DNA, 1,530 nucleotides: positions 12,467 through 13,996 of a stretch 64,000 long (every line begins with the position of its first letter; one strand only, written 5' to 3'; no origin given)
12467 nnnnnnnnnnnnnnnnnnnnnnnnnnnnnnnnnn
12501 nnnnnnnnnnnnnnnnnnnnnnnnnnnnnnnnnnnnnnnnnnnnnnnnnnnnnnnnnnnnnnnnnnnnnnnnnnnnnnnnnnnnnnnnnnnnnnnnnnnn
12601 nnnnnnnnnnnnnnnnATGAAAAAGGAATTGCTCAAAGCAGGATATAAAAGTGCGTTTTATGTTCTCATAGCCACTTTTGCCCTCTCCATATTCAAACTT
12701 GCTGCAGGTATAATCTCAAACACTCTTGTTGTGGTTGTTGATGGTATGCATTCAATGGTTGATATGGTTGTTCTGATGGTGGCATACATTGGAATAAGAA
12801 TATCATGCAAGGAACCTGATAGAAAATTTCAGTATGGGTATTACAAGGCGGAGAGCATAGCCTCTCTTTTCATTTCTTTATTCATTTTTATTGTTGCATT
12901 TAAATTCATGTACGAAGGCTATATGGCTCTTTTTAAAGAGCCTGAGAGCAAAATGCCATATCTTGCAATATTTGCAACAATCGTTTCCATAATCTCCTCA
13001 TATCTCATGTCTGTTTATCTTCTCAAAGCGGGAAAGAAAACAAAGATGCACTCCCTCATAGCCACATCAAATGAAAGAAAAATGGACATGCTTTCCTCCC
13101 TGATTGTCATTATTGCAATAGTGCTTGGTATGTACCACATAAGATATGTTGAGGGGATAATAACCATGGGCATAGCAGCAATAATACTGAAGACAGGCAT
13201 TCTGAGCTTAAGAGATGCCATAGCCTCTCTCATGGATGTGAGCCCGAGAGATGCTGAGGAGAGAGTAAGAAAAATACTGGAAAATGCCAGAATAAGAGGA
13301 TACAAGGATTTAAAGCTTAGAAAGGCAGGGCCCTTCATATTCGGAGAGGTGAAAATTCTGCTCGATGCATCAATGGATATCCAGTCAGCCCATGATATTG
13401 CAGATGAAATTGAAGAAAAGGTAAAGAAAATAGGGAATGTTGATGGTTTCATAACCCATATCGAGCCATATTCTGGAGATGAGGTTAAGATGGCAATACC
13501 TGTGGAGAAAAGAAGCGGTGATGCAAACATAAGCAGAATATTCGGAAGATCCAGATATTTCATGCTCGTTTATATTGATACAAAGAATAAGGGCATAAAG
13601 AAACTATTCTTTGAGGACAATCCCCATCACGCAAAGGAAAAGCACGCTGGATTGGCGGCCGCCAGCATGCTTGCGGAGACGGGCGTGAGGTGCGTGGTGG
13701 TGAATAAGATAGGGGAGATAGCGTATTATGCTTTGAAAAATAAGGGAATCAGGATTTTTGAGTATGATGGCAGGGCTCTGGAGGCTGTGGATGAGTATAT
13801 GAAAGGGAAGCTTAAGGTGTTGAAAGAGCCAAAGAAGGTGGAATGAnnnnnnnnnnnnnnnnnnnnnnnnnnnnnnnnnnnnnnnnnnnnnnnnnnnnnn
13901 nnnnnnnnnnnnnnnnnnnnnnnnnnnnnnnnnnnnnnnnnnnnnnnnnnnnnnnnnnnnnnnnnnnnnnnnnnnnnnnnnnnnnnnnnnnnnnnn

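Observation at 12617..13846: CDF metal transporter carrying an extra C-terminal NifX-like cofactor-binding domain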

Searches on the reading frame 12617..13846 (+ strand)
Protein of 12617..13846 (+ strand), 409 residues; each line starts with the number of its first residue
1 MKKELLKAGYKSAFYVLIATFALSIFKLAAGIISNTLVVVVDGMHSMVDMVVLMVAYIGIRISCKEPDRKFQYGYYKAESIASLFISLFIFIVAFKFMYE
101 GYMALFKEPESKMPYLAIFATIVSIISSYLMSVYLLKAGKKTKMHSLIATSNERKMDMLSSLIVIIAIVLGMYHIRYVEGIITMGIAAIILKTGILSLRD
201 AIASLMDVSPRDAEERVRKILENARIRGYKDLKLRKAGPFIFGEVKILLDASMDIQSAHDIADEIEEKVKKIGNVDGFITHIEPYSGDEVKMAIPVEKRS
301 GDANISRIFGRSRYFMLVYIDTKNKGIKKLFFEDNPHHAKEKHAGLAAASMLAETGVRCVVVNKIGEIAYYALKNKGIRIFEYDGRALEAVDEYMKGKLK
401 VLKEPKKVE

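Call 3: search_protein_families(library=pfam, proteins=[window:12617-13846:+], max_evalue=0.01)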
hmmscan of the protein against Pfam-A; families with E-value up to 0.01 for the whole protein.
window:12617-13846:+ (409 aa): 4 families
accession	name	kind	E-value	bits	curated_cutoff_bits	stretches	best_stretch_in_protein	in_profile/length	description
PF01545.26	Cation_efflux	-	3.1e-42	145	26.6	1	14-206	2-198/198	Cation efflux family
PF02579.22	Nitro_FeMo-Co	-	6e-15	55.8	26.3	1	303-395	3-93/94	Dinitrogenase iron-molybdenum cofactor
PF16916.11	ZT_dimer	-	2.7e-13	50.2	26.7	1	212-285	4-78/78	Dimerisation domain of Zinc Transporter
PF09582.15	AnfO_nitrog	-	0.0037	17.1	30.3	1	357-406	64-113/190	Iron only nitrogenase protein AnfO (AnfO_nitrog)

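Call 4: search_protein_families(library=ncbifam, proteins=[window:12617-13846:+], max_evalue=0.01)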
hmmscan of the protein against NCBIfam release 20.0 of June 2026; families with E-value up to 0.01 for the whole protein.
window:12617-13846:+ (409 aa): 11 families
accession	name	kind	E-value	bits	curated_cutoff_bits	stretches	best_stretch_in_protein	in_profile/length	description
TIGR01297.1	CDF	superfamily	1.2e-58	198.7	82.35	1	11-285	3-283/285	cation diffusion facilitator family transporter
NF033615.1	CDF_MamM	equivalog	5.8e-37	127.5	350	1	15-284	14-288/290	magnetosome biogenesis CDF transporter MamM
NF050169.1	CatEfflxFieF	equivalog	6.8e-36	123.9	420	1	20-284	15-281/282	cation efflux pump FieF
NF033616.1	CDF_MamB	equivalog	8.3e-36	123.9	350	1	13-271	9-269/284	magnetosome biogenesis CDF transporter MamB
NF007064.0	PRK09509.1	equivalog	3e-30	105.3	447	1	13-286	13-288/300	CDF family cation-efflux transporter FieF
NF040994.1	MamV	equivalog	1.2e-27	96.9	500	1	11-270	12-272/319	CDF transporter MamV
NF052621.1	MngEfTpMntE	equivalog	3.5e-27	95.6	500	1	14-285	8-282/293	manganese efflux transporter MntE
NF052602.1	Zn_efflux_Cdf31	equivalog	2.4e-20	73.1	460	1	17-286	10-291/299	CDF family zinc efflux transporter Cdf31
NF002923.0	PRK03557.1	equivalog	2.2e-14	53.4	408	1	15-214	23-221/313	CDF family zinc transporter ZitB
NF033827.1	CDF_efflux_DmeF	equivalog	3.1e-10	40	250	2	11-146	16-150/309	CDF family Co(II)/Ni(II) efflux transporter DmeF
NF041136.1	MrpORP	equivalog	3.3e-07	29.9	450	1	260-399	236-365/365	iron-sulfur cluster carrier protein MrpORP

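Call 5: find_homologous_proteins(query=window:12617-13846:+, max_evalue=1e-10)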
Query window:12617-13846:+ (409 aa): 277 proteins with E <= 1e-10 among 8000 candidates; the best 120 are listed.
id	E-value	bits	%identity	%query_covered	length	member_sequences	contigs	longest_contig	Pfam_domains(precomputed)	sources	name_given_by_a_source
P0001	9.3e-257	869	100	100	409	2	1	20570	PF16916.12,PF01545.27,PF02579.23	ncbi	-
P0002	1.6e-198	677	75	100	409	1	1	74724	PF16916.12,PF01545.27,PF02579.23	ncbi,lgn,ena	-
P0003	2.3e-125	437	51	100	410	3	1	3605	PF16916.12,PF01545.27,PF02579.23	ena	-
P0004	4.3e-125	436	49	100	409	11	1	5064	PF16916.12,PF01545.27,PF02579.23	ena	-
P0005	3.5e-124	433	52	100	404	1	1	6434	PF16916.12,PF01545.27,PF02579.23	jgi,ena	-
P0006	2.7e-123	430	50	100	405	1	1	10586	PF16916.12,PF01545.27,PF02579.23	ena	-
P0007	1.3e-118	414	51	100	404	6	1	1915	PF16916.12,PF01545.27,PF02579.23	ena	-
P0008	1.8e-117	411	51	100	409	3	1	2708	PF16916.12,PF01545.27,PF02579.23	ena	-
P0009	9.2e-117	408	49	100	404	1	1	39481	PF16916.12,PF01545.27,PF02579.23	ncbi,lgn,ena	-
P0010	3.3e-115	403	50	100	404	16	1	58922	PF16916.12,PF01545.27,PF02579.23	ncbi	-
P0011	7.6e-97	343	43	100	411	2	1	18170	PF16916.12,PF01545.27,PF02579.23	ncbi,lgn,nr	ncbi:MAG TPA: cation diffusion facilitator family transporter [Thermoplasmatales archaeon]|nr:cation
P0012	2.0e-95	338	40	99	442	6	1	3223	PF16916.12,PF01545.27,PF02579.23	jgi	jgi:cation diffusion facilitator family transporter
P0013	2.5e-95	338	41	99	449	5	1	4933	PF16916.12,PF01545.27,PF02579.23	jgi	jgi:cation diffusion facilitator family transporter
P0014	3.5e-93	331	41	97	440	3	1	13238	PF16916.12,PF01545.27,PF02579.23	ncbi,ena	-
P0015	8.2e-93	330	39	98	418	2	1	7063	PF16916.12,PF01545.27,PF02579.23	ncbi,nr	ncbi:MAG: cation diffusion facilitator family transporter [Candidatus Aenigmarchaeota archaeon]|nr:c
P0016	3.1e-92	328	41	99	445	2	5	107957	PF16916.12,PF01545.27,PF02579.23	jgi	-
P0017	1.6e-91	325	41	94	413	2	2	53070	PF16916.12,PF01545.27,PF02579.23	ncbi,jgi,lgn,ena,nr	ncbi:MAG: hypothetical protein DRP03_01650 [Candidatus Aenigmatarchaeota archaeon]|nr:MAG: hypotheti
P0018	1.9e-91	325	41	99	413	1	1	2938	PF16916.12,PF01545.27,PF02579.23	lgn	-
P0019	2.9e-91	324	39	99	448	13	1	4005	PF16916.12,PF01545.27,PF02579.23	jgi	-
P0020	6.6e-91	323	38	99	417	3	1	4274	PF16916.12,PF01545.27,PF02579.23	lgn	-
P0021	1.1e-90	323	41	100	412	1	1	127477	PF16916.12,PF01545.27,PF02579.23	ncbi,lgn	-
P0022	1.7e-90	322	39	99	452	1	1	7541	PF16916.12,PF01545.27,PF02579.23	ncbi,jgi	-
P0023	7.5e-90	320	39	99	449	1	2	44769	PF16916.12,PF01545.27,PF02579.23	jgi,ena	-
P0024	1.6e-89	319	39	98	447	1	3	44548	PF16916.12,PF01545.27,PF02579.23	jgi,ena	-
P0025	2.2e-89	318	42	98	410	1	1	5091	PF16916.12,PF01545.27,PF02579.23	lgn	-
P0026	3.0e-89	318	39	99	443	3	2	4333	PF16916.12,PF01545.27,PF02579.23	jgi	-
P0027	3.9e-89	317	40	97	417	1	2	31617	PF16916.12,PF01545.27,PF02579.23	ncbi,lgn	-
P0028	6.7e-89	317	39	99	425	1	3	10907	PF16916.12,PF01545.27,PF02579.23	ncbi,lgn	ncbi:MAG: cation diffusion facilitator family transporter [Thermoplasmatota archaeon]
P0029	8.1e-89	316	41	98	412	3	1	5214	PF16916.12,PF01545.27,PF02579.23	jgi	-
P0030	3.0e-88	315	40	92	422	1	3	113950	PF16916.12,PF01545.27,PF02579.23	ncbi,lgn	ncbi:MAG: cation diffusion facilitator family transporter [Candidatus Aenigmatarchaeota archaeon]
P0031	3.8e-88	314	41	93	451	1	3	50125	PF16916.12,PF01545.27,PF02579.23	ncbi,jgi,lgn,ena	-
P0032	3.4e-87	311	39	99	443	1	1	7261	PF16916.12,PF01545.27,PF02579.23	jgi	jgi:cation diffusion facilitator family transporter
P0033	3.9e-87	311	40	100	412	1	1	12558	PF16916.12,PF01545.27,PF02579.23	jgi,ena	jgi:cation diffusion facilitator family transporter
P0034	5.1e-87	310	42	98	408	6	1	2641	PF16916.12,PF01545.27,PF02579.23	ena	-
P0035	5.3e-87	310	40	99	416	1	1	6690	PF16916.12,PF01545.27,PF02579.23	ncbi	ncbi:MAG: cation diffusion facilitator family transporter [Candidatus Aenigmatarchaeota archaeon]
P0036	5.9e-87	310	39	99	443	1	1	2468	PF16916.12,PF01545.27,PF02579.23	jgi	jgi:cation diffusion facilitator family transporter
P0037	9.7e-87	310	40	98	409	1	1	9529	PF16916.12,PF01545.27,PF02579.23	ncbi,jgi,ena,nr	ncbi:MAG: hypothetical protein DRP06_04230 [Candidatus Aenigmatarchaeota archaeon]|nr:MAG: hypotheti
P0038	1.6e-86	309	41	98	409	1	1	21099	PF16916.12,PF01545.27,PF02579.23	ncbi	-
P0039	2.4e-86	308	38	99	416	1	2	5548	PF16916.12,PF01545.27,PF02579.23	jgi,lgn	jgi:cation diffusion facilitator family transporter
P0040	2.4e-86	308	39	99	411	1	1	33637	PF16916.12,PF01545.27,PF02579.23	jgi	-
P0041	4.6e-86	307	41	99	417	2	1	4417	PF16916.12,PF01545.27,PF02579.23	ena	-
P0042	4.9e-86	307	39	98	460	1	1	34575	PF16916.12,PF01545.27,PF02579.23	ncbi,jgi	-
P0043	1.8e-85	305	37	95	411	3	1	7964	PF16916.12,PF01545.27,PF02579.23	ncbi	-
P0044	6.4e-85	304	37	98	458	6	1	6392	PF16916.12,PF01545.27,PF02579.23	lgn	-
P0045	1.4e-84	302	37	99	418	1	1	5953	PF16916.12,PF01545.27,PF02579.23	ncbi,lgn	-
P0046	1.5e-84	302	40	98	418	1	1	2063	PF16916.12,PF01545.27,PF02579.23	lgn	-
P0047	3.6e-84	301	41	99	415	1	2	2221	PF16916.12,PF01545.27,PF02579.23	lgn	-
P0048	3.6e-84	301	40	99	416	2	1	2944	PF16916.12,PF01545.27,PF02579.23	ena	-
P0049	4.2e-84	301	40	97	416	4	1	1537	PF16916.12,PF01545.27,PF02579.23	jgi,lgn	-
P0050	5.8e-84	300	38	99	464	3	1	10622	PF16916.12,PF01545.27,PF02579.23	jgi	-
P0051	7.6e-84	300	40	100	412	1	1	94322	PF16916.12,PF01545.27,PF02579.23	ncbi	-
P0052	8.1e-84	300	38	99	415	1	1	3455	PF16916.12,PF01545.27,PF02579.23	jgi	-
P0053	9.9e-84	300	40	99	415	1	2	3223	PF16916.12,PF01545.27,PF02579.23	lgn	-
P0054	1.0e-83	300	40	99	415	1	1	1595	PF16916.12,PF01545.27,PF02579.23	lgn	-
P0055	1.2e-83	299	40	99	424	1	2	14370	PF16916.12,PF01545.27,PF02579.23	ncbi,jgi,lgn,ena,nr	ncbi:hypothetical protein DRJ17_05230 [Candidatus Woesearchaeota archaeon]|nr:MAG: hypothetical prot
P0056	1.3e-83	299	37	97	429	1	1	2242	PF16916.12,PF01545.27,PF02579.23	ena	-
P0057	1.4e-83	299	40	99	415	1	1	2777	PF16916.12,PF01545.27,PF02579.23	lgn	-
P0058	1.6e-83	299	38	98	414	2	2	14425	PF16916.12,PF01545.27,PF02579.23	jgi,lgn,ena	-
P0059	2.1e-83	299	38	98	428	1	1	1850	PF16916.12,PF01545.27,PF02579.23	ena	-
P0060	2.5e-83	298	36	98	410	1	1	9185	PF16916.12,PF01545.27,PF02579.23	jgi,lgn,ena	-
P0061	3.0e-83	298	36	98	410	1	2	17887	PF16916.12,PF01545.27,PF02579.23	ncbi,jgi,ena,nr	ncbi:MAG: cation diffusion facilitator family transporter [Candidatus Aenigmarchaeota archaeon]|nr:c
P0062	4.1e-83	298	39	98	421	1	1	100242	PF16916.12,PF01545.27,PF02579.23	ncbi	-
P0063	7.4e-83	297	37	98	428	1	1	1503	PF16916.12,PF01545.27,PF02579.23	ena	-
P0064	8.5e-83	297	37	99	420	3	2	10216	PF16916.12,PF01545.27,PF02579.23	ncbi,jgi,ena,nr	ncbi:MAG: hypothetical protein B6U68_02630 [Candidatus Aenigmarchaeota archaeon ex4484_14]|nr:MAG: h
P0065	1.3e-82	296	40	99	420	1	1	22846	PF16916.12,PF01545.27,PF02579.23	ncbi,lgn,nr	ncbi:cation diffusion facilitator family transporter [archaeon]|nr:cation diffusion facilitator fami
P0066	1.9e-82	295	37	98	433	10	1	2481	PF16916.12,PF01545.27,PF02579.23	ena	-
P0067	5.2e-82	294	37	99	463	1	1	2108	PF16916.12,PF01545.27,PF02579.23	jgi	-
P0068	6.0e-82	294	38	98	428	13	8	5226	PF16916.12,PF01545.27,PF02579.23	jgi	jgi:cation diffusion facilitator family transporter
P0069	2.7e-81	292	37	100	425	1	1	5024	PF16916.12,PF01545.27,PF02579.23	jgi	jgi:cation diffusion facilitator family transporter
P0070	1.1e-80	290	37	98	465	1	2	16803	PF16916.12,PF01545.27,PF02579.23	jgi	jgi:cation diffusion facilitator family transporter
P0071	1.3e-80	289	38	98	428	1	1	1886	PF16916.12,PF01545.27,PF02579.23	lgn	-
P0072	5.6e-80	287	38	99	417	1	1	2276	PF16916.12,PF01545.27,PF02579.23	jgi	jgi:cation diffusion facilitator family transporter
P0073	7.7e-80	287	37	98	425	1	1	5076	PF16916.12,PF01545.27,PF02579.23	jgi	-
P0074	1.1e-79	286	39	98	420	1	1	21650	PF16916.12,PF01545.27,PF02579.23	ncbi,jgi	-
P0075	1.3e-79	286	38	100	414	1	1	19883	PF16916.12,PF01545.27,PF02579.23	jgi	jgi:cation diffusion facilitator family transporter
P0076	2.2e-79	285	39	94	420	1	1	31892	PF16916.12,PF01545.27,PF02579.23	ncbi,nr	ncbi:MAG: cation diffusion facilitator family transporter [Candidatus Aenigmarchaeota archaeon]|nr:c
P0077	3.2e-79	285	37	99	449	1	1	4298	PF16916.12,PF01545.27,PF02579.23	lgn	-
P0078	3.6e-79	285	36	99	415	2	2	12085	PF16916.12,PF01545.27,PF02579.23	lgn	-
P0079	4.2e-79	284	38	98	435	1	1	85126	PF16916.12,PF01545.27,PF02579.23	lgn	-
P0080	4.8e-79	284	36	98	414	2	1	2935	PF16916.12,PF01545.27,PF02579.23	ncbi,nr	ncbi:MAG: cation diffusion facilitator family transporter [Candidatus Aenigmarchaeota archaeon]|nr:c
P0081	1.1e-78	283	39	99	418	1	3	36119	PF16916.12,PF01545.27,PF02579.23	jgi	-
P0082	1.8e-78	282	39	99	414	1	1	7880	PF16916.12,PF01545.27,PF02579.23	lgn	-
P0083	3.3e-78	281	35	100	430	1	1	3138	PF16916.12,PF01545.27,PF02579.23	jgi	jgi:cation diffusion facilitator family transporter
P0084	1.1e-77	280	36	100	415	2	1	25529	PF16916.12,PF01545.27,PF02579.23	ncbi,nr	ncbi:MAG: cation diffusion facilitator family transporter [Candidatus Nealsonbacteria bacterium]|nr:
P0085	3.2e-77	278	36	100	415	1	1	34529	PF16916.12,PF01545.27,PF02579.23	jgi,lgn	jgi:cation diffusion facilitator family transporter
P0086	4.5e-77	278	37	97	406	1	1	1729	PF16916.12,PF01545.27,PF02579.23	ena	-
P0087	5.5e-77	277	37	99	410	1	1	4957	PF16916.12,PF01545.27,PF02579.23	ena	-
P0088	6.1e-77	277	38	90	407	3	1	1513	PF16916.12,PF01545.27,PF02579.23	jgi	-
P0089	1.3e-76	276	36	93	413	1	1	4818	PF16916.12,PF01545.27,PF02579.23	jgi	-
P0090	1.5e-76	276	36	99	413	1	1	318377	PF16916.12,PF01545.27,PF02579.23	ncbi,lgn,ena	-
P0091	1.6e-76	276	34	93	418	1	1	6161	PF16916.12,PF01545.27,PF02579.23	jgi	jgi:cation diffusion facilitator family transporter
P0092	1.6e-76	276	36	98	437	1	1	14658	PF16916.12,PF01545.27,PF02579.23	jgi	jgi:cation diffusion facilitator family transporter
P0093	1.9e-76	276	38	99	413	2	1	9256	PF16916.12,PF01545.27,PF02579.23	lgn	-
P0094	2.0e-76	276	37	99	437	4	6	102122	PF16916.12,PF01545.27,PF02579.23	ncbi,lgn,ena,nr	ncbi:MAG TPA: cation diffusion facilitator family transporter [Methanomassiliicoccales archaeon]|nr:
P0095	2.2e-75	272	35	99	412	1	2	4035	PF16916.12,PF01545.27,PF02579.23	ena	-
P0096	2.3e-75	272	37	99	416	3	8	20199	PF16916.12,PF01545.27,PF02579.23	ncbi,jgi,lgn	-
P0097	2.9e-75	272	34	100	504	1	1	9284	PF16916.12,PF01545.27,PF02579.23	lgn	-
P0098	5.2e-75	271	35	99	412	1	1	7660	PF16916.12,PF01545.27,PF02579.23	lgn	-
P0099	2.0e-74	269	33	99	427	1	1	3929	PF16916.12,PF01545.27,PF02579.23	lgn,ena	-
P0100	4.2e-74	268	37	99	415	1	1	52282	PF16916.12,PF01545.27,PF02579.23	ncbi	-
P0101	4.3e-74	268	37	93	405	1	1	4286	PF16916.12,PF01545.27,PF02579.23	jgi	jgi:cation diffusion facilitator family transporter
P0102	4.9e-74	268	35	99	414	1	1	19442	PF16916.12,PF01545.27,PF02579.23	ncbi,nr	ncbi:MAG: cation diffusion facilitator family transporter [Candidatus Portnoybacteria bacterium]|nr:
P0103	6.8e-74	267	38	92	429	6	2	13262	PF16916.12,PF01545.27,PF02579.23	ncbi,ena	-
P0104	7.3e-74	267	34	100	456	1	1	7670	PF16916.12,PF01545.27,PF02579.23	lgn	-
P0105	1.0e-73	267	37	91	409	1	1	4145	PF16916.12,PF01545.27,PF02579.23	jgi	jgi:cation diffusion facilitator family transporter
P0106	1.1e-73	267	37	99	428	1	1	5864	PF16916.12,PF01545.27,PF02579.23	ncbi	-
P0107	2.0e-73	266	36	99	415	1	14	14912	PF16916.12,PF01545.27,PF02579.23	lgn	-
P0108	5.3e-73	264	35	99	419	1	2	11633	PF16916.12,PF01545.27,PF02579.23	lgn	-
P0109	5.4e-73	264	33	99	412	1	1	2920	PF16916.12,PF01545.27,PF02579.23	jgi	-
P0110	6.1e-73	264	37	100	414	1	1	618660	PF16916.12,PF01545.27,PF02579.23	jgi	jgi:cation diffusion facilitator family transporter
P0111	6.4e-73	264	36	99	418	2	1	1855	PF16916.12,PF01545.27,PF02579.23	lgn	-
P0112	6.6e-73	264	36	99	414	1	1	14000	PF16916.12,PF01545.27,PF02579.23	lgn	-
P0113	6.9e-73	264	37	94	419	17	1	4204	PF16916.12,PF01545.27,PF02579.23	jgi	jgi:cation diffusion facilitator family transporter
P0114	9.0e-73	264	36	99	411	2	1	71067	PF16916.12,PF01545.27,PF02579.23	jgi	-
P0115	9.9e-73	263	35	99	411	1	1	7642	PF16916.12,PF01545.27,PF02579.23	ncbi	-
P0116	1.1e-72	263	35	99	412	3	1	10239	PF16916.12,PF01545.27,PF02579.23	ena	-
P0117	1.2e-72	263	36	98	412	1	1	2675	PF16916.12,PF01545.27,PF02579.23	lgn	-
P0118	1.5e-72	263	35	99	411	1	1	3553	PF16916.12,PF01545.27,PF02579.23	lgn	-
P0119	2.1e-72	262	34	99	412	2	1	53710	PF16916.12,PF01545.27,PF02579.23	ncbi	-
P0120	5.2e-72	261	36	99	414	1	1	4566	PF16916.12,PF01545.27,PF02579.23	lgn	-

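Call 10: find_encoding_contigs(protein=P0001, flank=10000, max_places=3)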
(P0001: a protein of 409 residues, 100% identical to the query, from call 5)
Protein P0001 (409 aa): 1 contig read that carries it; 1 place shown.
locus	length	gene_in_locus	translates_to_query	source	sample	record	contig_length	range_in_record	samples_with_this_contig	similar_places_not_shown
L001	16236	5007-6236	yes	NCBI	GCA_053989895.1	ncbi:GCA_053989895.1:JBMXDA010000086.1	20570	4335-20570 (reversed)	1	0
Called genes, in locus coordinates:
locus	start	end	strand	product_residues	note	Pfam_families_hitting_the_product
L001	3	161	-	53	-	?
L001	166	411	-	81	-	-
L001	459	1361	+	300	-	PF01035:DNA_binding_1, PF04493:Endonuclease_5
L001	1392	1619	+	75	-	-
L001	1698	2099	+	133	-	PF17253:DUF5320 (weak)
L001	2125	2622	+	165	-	PF02579:Nitro_FeMo-Co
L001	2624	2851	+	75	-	-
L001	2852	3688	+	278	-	PF01656:CbiA, PF10609:ParA, PF13614:AAA_31 (weak), PF00037:Fer4 (weak), PF12837:Fer4_6 (weak), PF13237:Fer4_10 (weak), PF14697:Fer4_21, PF12838:Fer4_7 (weak), +4 more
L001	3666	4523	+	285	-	PF01656:CbiA, PF13614:AAA_31 (faint), PF00037:Fer4 (weak), PF14697:Fer4_21, PF25160:LdpA_Fe-S-bd (weak), PF00037:Fer4 (weak), PF12838:Fer4_7 (weak), PF10609:ParA, +3 more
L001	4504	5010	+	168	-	PF03168:LEA_2 (weak)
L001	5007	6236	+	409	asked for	PF01545:Cation_efflux, PF16916:ZT_dimer, PF02579:Nitro_FeMo-Co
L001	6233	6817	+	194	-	PF01209:Ubie_methyltran, PF13489:Methyltransf_23, PF13847:Methyltransf_31, PF08241:Methyltransf_11, PF08242:Methyltransf_12, PF13649:Methyltransf_25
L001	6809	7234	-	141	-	PF13404:HTH_AsnC-type, PF13412:HTH_24, PF13518:HTH_28 (faint), PF01047:MarR (faint), PF08279:HTH_11, PF12840:HTH_20 (weak), PF22451:NirdL-like_HTH (weak), PF01037:AsnC_trans_reg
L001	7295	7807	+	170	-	PF01899:MNHE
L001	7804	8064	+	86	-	PF04066:MrpF_PhaF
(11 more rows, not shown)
